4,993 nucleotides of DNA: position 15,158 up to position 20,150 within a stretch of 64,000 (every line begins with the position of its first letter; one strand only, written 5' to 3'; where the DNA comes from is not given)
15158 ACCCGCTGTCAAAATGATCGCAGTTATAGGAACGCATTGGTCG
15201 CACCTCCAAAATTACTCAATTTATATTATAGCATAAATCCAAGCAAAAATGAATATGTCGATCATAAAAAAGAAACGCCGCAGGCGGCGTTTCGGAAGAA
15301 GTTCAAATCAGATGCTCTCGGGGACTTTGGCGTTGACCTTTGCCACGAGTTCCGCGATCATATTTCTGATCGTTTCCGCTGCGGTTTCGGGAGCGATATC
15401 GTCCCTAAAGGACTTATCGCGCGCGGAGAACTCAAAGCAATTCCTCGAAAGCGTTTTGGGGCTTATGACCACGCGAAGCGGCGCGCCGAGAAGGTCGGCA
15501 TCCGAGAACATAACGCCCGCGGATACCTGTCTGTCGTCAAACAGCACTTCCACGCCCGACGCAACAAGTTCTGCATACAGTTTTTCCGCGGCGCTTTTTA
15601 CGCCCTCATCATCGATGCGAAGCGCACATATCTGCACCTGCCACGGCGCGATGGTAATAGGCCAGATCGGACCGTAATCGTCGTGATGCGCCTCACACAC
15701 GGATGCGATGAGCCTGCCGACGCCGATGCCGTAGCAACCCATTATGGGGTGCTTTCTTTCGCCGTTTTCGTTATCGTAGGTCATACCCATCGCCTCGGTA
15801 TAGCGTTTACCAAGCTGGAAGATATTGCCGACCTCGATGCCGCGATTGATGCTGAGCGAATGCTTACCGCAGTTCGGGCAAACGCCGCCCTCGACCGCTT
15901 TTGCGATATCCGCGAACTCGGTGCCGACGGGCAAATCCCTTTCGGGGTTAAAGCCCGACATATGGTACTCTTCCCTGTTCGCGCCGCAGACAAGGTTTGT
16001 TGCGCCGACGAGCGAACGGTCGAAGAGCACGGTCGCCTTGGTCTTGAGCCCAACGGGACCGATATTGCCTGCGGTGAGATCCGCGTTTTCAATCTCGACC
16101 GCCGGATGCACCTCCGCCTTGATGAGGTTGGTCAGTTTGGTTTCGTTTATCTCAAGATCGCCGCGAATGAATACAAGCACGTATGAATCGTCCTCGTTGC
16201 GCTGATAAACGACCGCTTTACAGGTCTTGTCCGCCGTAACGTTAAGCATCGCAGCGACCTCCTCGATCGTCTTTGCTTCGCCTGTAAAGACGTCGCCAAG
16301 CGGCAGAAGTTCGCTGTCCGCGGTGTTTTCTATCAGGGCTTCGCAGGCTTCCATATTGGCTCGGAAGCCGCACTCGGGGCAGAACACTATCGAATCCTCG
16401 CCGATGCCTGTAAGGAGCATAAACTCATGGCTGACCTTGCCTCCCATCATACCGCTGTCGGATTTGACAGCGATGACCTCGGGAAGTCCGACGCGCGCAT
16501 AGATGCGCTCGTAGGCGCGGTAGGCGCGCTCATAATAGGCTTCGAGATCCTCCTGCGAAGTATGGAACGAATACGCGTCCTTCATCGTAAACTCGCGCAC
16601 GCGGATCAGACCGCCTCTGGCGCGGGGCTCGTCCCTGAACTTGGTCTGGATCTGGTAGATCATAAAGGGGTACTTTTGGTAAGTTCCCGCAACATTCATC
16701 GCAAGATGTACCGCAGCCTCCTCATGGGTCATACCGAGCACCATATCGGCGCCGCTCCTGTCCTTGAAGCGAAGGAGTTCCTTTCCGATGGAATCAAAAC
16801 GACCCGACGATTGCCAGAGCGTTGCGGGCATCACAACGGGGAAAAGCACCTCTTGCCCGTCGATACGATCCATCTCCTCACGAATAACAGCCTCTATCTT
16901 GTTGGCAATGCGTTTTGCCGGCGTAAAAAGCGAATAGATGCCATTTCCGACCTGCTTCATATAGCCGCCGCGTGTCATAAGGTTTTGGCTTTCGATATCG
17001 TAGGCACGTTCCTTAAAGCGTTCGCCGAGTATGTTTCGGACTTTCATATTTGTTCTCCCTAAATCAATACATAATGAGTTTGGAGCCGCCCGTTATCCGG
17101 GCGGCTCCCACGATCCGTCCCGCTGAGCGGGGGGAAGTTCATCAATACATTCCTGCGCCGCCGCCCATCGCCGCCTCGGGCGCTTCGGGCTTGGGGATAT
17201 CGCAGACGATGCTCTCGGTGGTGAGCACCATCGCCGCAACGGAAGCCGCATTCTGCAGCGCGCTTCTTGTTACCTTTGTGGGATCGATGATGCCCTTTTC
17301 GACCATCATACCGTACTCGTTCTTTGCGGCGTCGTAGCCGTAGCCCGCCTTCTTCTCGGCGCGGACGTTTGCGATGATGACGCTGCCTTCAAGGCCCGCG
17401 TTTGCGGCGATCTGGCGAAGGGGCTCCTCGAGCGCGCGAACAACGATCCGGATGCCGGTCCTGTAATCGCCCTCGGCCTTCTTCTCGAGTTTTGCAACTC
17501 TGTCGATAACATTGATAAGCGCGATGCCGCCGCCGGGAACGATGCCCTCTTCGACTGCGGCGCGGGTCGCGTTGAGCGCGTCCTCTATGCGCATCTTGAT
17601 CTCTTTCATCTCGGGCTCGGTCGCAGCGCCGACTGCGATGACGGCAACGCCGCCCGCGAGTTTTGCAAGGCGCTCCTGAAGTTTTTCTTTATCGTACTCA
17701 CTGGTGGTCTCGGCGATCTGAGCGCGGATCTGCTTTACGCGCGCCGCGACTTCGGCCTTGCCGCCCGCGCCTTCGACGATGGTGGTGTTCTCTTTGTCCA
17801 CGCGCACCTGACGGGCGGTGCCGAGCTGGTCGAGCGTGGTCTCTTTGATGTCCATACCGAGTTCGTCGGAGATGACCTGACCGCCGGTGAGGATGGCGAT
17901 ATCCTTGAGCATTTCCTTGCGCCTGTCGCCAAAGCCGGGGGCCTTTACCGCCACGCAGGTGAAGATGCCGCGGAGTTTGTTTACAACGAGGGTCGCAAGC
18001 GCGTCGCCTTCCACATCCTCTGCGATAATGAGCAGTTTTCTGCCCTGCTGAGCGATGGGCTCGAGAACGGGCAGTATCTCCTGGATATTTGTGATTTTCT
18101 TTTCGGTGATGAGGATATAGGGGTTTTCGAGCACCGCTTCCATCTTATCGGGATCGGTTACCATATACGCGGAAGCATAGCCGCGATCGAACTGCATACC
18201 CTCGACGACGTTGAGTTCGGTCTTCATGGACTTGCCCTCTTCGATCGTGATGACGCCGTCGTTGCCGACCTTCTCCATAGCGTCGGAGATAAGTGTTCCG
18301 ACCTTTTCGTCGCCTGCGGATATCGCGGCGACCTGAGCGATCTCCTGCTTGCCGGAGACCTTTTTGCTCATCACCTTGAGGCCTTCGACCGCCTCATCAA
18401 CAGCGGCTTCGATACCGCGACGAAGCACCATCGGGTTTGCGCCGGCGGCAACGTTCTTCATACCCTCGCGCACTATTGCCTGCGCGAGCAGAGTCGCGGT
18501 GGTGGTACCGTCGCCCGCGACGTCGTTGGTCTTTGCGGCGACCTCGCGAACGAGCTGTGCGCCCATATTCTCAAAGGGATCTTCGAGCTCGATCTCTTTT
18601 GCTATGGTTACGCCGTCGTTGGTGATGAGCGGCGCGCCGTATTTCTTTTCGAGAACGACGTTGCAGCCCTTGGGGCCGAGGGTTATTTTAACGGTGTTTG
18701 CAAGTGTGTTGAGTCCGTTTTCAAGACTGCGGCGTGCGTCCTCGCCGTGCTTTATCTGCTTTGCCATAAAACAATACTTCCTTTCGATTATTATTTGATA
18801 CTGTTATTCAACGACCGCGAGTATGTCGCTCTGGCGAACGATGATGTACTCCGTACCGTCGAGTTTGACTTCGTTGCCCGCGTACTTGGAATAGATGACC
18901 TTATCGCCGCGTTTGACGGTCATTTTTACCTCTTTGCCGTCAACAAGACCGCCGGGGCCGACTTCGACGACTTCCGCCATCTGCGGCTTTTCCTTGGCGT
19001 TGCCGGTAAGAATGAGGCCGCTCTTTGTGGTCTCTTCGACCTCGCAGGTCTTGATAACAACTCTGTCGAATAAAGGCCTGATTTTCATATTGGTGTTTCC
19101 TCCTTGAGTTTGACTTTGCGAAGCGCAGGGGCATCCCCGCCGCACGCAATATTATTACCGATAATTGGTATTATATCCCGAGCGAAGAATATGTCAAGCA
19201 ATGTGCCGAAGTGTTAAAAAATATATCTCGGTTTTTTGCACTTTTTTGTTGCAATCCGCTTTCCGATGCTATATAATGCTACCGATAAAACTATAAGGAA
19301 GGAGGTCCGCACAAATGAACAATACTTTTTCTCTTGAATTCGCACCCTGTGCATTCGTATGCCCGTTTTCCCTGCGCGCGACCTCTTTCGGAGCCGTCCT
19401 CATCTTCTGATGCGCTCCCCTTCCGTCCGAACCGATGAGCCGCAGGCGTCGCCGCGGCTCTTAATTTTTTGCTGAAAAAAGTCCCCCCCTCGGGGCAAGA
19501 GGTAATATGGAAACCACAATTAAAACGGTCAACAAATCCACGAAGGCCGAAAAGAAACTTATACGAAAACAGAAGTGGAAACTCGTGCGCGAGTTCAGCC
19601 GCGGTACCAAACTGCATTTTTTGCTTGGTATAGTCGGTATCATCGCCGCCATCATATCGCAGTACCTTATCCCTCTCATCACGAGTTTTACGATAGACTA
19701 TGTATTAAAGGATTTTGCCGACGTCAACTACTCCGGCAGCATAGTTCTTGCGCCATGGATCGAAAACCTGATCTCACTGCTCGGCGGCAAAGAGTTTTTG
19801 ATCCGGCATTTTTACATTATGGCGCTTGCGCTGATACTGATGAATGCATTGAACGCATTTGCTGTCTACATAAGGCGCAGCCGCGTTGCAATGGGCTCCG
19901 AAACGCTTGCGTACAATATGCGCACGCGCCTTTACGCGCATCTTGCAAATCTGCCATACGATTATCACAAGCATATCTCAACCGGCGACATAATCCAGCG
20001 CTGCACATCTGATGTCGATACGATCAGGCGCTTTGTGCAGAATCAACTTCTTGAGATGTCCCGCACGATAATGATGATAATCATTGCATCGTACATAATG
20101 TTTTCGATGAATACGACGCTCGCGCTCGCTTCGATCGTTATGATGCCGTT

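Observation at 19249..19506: Leader peptide plus intrinsic terminator upstream of a heterodimeric ABC exporter (bmrB-bmrCD-like attenuation)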

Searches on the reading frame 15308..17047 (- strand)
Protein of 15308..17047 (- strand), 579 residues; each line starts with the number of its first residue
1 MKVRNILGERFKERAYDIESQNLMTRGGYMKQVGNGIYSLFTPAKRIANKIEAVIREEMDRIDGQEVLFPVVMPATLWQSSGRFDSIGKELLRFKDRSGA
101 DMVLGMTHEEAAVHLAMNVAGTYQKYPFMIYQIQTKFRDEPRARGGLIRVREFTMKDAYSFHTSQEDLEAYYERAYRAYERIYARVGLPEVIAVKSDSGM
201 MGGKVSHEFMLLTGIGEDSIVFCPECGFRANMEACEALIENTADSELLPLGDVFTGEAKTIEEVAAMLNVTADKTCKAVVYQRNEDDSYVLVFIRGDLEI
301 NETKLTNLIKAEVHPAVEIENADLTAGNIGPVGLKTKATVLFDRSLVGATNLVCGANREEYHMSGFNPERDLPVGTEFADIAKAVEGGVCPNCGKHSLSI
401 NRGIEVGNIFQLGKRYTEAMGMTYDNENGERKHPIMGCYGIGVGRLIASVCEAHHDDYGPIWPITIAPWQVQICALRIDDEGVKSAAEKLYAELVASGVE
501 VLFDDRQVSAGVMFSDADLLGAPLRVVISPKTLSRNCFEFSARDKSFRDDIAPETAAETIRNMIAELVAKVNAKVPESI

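Call 5: search_protein_families(library=pfam, proteins=[window:15308-17047:-])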
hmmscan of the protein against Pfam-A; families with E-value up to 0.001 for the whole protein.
window:15308-17047:- (579 aa): 3 families
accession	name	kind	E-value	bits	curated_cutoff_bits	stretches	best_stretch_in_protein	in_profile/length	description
PF00587.30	tRNA-synt_2b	-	3.9e-32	112.2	29.3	1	93-453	2-178/179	tRNA synthetase class II core domain (G, H, P, S and T)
PF04073.20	tRNA_edit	-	2.9e-21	76.3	25.5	1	257-367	3-117/123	Aminoacyl-tRNA editing domain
PF03129.25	HGTP_anticodon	-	1.1e-12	48.4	21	1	470-562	1-93/94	Anticodon binding domain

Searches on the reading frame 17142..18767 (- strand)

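Call 5: search_protein_families(library=pfam, proteins=[window:17142-18767:-])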
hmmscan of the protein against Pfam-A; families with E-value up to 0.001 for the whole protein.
window:17142-18767:- (541 aa): 1 family
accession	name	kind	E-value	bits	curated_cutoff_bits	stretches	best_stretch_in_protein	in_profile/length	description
PF00118.29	Cpn60_TCP1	-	2.1e-83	281.2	34.3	1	22-523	1-488/490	TCP-1/cpn60 chaperonin family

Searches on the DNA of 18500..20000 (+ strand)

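Call 4: search_rna_families(source=window, start=18500, end=20000, threshold=evalue, max_evalue=10, show_alignments=2)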
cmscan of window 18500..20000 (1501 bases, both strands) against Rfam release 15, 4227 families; matches with E-value up to 10: 2.
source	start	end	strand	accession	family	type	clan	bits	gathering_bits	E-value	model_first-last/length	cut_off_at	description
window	19638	19686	-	RF01139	sR2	Gene; snRNA; snoRNA; CD-box;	-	13.6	42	4.6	1-57/57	no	Small nucleolar RNA sR2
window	18969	19041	+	RF02631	Hrs13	Gene; sRNA;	-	12.4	52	8.8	1-82/82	no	Hfq-regulated sRNA 13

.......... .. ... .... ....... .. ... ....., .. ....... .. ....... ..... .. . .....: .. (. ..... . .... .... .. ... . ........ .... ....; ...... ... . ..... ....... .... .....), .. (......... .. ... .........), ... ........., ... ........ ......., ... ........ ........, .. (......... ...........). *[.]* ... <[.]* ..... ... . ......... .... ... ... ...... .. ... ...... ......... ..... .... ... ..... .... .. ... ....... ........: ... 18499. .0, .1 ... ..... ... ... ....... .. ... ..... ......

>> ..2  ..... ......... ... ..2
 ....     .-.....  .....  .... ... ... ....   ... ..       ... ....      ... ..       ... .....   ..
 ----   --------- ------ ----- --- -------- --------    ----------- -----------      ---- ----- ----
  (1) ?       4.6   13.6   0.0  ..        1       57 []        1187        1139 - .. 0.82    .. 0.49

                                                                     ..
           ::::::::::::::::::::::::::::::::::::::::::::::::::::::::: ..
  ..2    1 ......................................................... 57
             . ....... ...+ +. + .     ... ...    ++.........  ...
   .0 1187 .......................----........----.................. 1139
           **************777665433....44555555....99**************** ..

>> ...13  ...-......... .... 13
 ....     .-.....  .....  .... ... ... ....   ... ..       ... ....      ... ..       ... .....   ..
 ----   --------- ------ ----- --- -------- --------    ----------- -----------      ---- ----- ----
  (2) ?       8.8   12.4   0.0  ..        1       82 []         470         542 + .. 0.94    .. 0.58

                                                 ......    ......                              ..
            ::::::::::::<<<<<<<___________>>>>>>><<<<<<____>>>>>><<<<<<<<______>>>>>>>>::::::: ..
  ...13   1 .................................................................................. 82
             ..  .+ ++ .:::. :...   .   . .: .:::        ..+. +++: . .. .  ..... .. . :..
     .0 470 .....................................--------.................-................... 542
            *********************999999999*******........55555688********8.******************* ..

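Call 8: search_dna_similar(query=window:19200-19520:+, collection=plasmids, mode=distant)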
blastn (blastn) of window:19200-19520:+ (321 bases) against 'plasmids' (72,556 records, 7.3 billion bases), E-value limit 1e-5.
No match.

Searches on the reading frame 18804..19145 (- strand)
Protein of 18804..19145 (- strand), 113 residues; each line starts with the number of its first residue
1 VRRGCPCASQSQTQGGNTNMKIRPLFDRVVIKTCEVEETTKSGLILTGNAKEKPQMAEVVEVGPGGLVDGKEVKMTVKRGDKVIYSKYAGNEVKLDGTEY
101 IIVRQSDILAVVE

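Call 5: search_protein_families(library=pfam, proteins=[window:18804-19145:-])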
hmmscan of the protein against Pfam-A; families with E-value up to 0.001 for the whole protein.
window:18804-19145:- (113 aa): 1 family
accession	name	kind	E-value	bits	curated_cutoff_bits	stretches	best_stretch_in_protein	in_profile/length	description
PF00166.26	Cpn10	-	2.4e-32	111.3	21.1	1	21-112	1-93/93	Chaperonin 10 Kd subunit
